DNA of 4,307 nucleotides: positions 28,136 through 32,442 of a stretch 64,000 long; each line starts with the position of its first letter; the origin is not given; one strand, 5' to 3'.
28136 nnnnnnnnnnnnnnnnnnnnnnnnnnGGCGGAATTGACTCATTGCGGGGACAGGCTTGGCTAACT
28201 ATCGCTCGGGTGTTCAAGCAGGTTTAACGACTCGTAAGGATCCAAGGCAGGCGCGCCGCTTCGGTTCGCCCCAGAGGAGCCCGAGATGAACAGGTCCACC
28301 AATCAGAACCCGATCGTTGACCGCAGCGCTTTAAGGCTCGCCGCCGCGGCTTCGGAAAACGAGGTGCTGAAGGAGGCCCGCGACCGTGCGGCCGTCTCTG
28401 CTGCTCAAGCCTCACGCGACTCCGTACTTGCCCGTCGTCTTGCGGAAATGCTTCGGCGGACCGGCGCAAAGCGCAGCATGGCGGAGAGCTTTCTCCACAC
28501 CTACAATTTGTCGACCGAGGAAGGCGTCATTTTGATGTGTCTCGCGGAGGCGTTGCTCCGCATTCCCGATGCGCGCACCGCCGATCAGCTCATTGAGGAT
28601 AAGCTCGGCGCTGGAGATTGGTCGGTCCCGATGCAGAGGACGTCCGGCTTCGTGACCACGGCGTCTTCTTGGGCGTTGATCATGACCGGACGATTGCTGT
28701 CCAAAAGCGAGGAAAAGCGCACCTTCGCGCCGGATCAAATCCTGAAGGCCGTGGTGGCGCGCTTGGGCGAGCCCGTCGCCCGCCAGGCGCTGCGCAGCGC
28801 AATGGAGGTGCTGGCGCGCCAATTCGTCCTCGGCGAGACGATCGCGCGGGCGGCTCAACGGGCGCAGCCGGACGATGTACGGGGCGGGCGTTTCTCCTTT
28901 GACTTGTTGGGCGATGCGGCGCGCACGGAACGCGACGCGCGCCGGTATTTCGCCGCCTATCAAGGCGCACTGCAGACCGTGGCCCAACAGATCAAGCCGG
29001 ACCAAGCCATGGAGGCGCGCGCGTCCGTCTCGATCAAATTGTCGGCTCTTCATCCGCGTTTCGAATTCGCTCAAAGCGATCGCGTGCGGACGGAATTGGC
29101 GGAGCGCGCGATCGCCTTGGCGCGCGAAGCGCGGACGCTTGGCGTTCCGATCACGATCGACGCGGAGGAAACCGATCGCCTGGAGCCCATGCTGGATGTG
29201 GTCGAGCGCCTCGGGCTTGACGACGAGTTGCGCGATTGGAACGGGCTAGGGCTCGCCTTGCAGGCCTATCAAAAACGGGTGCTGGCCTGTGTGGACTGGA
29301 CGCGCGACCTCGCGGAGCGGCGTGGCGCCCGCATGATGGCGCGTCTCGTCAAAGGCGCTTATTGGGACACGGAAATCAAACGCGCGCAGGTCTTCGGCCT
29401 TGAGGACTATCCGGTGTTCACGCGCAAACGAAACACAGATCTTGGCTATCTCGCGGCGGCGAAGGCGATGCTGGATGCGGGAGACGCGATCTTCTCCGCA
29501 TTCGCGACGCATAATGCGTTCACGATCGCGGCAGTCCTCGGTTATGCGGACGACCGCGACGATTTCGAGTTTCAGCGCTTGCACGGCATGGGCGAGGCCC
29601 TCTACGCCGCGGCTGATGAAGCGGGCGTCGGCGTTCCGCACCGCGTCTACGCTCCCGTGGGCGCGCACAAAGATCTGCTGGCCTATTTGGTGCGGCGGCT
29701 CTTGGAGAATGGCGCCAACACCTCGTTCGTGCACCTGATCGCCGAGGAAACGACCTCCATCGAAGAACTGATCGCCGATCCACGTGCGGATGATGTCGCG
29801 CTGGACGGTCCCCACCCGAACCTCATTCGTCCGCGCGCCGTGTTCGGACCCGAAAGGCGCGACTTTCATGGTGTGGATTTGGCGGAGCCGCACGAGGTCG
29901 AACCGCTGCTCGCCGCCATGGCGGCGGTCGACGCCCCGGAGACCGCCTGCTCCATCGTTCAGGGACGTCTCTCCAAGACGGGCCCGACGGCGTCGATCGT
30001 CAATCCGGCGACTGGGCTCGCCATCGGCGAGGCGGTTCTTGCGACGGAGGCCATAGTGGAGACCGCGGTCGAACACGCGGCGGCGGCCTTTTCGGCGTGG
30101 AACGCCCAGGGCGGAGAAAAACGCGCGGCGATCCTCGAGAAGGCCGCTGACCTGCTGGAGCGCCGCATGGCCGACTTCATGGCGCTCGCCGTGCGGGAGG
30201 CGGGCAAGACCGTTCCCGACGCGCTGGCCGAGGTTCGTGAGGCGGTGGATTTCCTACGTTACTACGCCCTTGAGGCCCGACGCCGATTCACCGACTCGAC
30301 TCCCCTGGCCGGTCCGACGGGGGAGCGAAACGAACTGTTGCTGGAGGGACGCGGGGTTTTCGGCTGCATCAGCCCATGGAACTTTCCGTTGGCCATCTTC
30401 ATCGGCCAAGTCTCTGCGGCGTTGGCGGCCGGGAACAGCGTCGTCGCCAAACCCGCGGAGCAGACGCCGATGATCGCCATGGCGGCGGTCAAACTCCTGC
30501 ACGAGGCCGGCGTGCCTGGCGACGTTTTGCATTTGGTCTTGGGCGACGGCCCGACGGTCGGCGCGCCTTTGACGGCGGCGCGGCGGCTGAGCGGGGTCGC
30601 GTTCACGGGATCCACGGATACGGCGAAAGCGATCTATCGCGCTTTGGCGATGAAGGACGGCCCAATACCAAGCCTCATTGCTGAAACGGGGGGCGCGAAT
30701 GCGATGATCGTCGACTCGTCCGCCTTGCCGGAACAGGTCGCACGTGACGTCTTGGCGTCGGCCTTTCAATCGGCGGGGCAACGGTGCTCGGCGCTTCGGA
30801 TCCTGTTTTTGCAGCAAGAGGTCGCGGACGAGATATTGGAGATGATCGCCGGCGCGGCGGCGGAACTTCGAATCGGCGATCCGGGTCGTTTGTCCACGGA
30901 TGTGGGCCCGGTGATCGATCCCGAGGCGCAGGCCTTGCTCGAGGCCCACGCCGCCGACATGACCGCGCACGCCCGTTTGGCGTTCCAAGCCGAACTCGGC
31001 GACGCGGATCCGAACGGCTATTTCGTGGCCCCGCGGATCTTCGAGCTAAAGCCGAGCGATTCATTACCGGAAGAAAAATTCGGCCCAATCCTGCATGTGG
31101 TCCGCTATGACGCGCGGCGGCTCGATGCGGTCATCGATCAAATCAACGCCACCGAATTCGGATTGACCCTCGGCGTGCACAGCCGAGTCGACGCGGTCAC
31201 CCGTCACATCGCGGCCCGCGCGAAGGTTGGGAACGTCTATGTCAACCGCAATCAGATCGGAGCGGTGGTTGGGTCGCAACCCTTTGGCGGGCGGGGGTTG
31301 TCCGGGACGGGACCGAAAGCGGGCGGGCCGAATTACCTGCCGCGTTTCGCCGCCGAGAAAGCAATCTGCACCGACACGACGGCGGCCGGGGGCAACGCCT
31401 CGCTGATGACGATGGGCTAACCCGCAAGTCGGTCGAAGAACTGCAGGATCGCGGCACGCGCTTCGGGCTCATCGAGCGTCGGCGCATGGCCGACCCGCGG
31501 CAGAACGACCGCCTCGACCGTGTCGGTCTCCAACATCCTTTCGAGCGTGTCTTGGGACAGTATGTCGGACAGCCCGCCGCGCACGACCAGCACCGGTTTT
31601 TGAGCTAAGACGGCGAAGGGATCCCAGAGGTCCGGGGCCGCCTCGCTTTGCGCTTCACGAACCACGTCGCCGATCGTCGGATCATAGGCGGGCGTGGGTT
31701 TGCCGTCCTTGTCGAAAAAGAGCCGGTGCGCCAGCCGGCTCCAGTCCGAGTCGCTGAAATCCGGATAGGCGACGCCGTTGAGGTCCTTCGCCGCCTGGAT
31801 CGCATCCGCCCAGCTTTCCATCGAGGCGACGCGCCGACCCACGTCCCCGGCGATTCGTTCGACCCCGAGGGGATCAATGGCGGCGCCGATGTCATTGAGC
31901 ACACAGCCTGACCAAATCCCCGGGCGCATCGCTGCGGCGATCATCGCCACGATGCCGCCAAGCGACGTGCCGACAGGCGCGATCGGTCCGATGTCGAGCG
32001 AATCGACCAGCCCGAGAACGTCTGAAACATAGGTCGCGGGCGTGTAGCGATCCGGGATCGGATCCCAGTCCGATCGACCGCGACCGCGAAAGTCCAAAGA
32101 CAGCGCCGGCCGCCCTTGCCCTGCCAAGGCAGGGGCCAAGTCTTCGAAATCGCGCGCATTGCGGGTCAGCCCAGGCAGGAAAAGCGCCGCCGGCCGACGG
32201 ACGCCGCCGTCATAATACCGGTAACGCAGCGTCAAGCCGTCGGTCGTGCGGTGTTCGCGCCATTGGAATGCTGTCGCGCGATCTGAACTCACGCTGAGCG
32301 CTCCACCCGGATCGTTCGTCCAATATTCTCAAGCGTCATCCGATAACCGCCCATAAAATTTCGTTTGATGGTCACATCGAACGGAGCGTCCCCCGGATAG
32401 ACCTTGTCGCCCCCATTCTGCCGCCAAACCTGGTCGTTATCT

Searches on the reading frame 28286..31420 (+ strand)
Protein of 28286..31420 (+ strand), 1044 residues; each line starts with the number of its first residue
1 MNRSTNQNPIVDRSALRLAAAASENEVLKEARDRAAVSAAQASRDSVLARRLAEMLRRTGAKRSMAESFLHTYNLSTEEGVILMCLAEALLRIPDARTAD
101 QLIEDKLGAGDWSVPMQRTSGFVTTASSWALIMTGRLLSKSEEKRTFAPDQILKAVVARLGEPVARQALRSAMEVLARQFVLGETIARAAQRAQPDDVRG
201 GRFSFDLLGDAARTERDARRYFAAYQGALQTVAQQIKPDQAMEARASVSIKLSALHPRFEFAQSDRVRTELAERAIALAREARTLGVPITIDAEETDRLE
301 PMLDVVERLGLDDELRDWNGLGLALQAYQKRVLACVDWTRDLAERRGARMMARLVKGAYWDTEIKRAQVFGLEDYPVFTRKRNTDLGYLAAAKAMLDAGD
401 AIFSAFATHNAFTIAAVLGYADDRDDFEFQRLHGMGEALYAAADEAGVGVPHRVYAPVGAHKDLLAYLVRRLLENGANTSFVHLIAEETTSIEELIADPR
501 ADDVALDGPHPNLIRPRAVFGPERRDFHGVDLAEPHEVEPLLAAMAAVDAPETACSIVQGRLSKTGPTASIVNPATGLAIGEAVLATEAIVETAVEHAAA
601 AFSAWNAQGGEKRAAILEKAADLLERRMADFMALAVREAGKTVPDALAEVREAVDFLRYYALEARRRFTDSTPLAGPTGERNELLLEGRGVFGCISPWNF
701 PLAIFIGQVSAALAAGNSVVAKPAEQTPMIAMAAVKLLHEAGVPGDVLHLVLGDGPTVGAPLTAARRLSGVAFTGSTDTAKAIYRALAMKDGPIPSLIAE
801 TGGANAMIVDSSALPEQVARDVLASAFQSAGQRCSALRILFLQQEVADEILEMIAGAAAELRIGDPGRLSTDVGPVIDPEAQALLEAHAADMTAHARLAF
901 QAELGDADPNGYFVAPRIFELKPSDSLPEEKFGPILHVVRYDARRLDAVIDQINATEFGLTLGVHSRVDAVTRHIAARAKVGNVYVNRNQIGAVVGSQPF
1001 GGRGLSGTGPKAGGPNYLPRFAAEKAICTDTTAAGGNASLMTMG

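Call 45: search_protein_families(library=pfam, proteins=[window:28286-31420:+], max_evalue=0.001)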
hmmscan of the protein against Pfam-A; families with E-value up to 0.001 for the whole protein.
window:28286-31420:+ (1044 aa): 3 families
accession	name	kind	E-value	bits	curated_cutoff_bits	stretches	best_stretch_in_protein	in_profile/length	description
PF00171.27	Aldedh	-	4.1e-115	385.4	23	1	567-1026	7-460/461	Aldehyde dehydrogenase family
PF01619.24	Pro_dh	-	6.2e-91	305.2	27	1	192-483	4-277/278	Proline dehydrogenase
PF14850.11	Pro_dh-DNA_bdg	-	2e-37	128.5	27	1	67-180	3-112/112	DNA-binding domain of Proline dehydrogenase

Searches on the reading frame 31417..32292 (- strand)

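Call 45: search_protein_families(library=pfam, proteins=[window:31417-32292:-], max_evalue=0.001)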
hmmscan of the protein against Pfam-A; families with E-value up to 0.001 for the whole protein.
window:31417-32292:- (291 aa): 3 families
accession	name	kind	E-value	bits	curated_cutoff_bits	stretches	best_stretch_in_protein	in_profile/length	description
PF12697.13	Abhydrolase_6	-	5.3e-17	63.6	26.3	1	37-280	2-215/217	Alpha/beta hydrolase family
PF00561.26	Abhydrolase_1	-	3.7e-11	43.6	25.8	1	37-251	4-219/245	alpha/beta hydrolase fold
PF12146.15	Hydrolase_4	-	1.5e-08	34.7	27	1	36-132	7-106/239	Serine aminopeptidase, S33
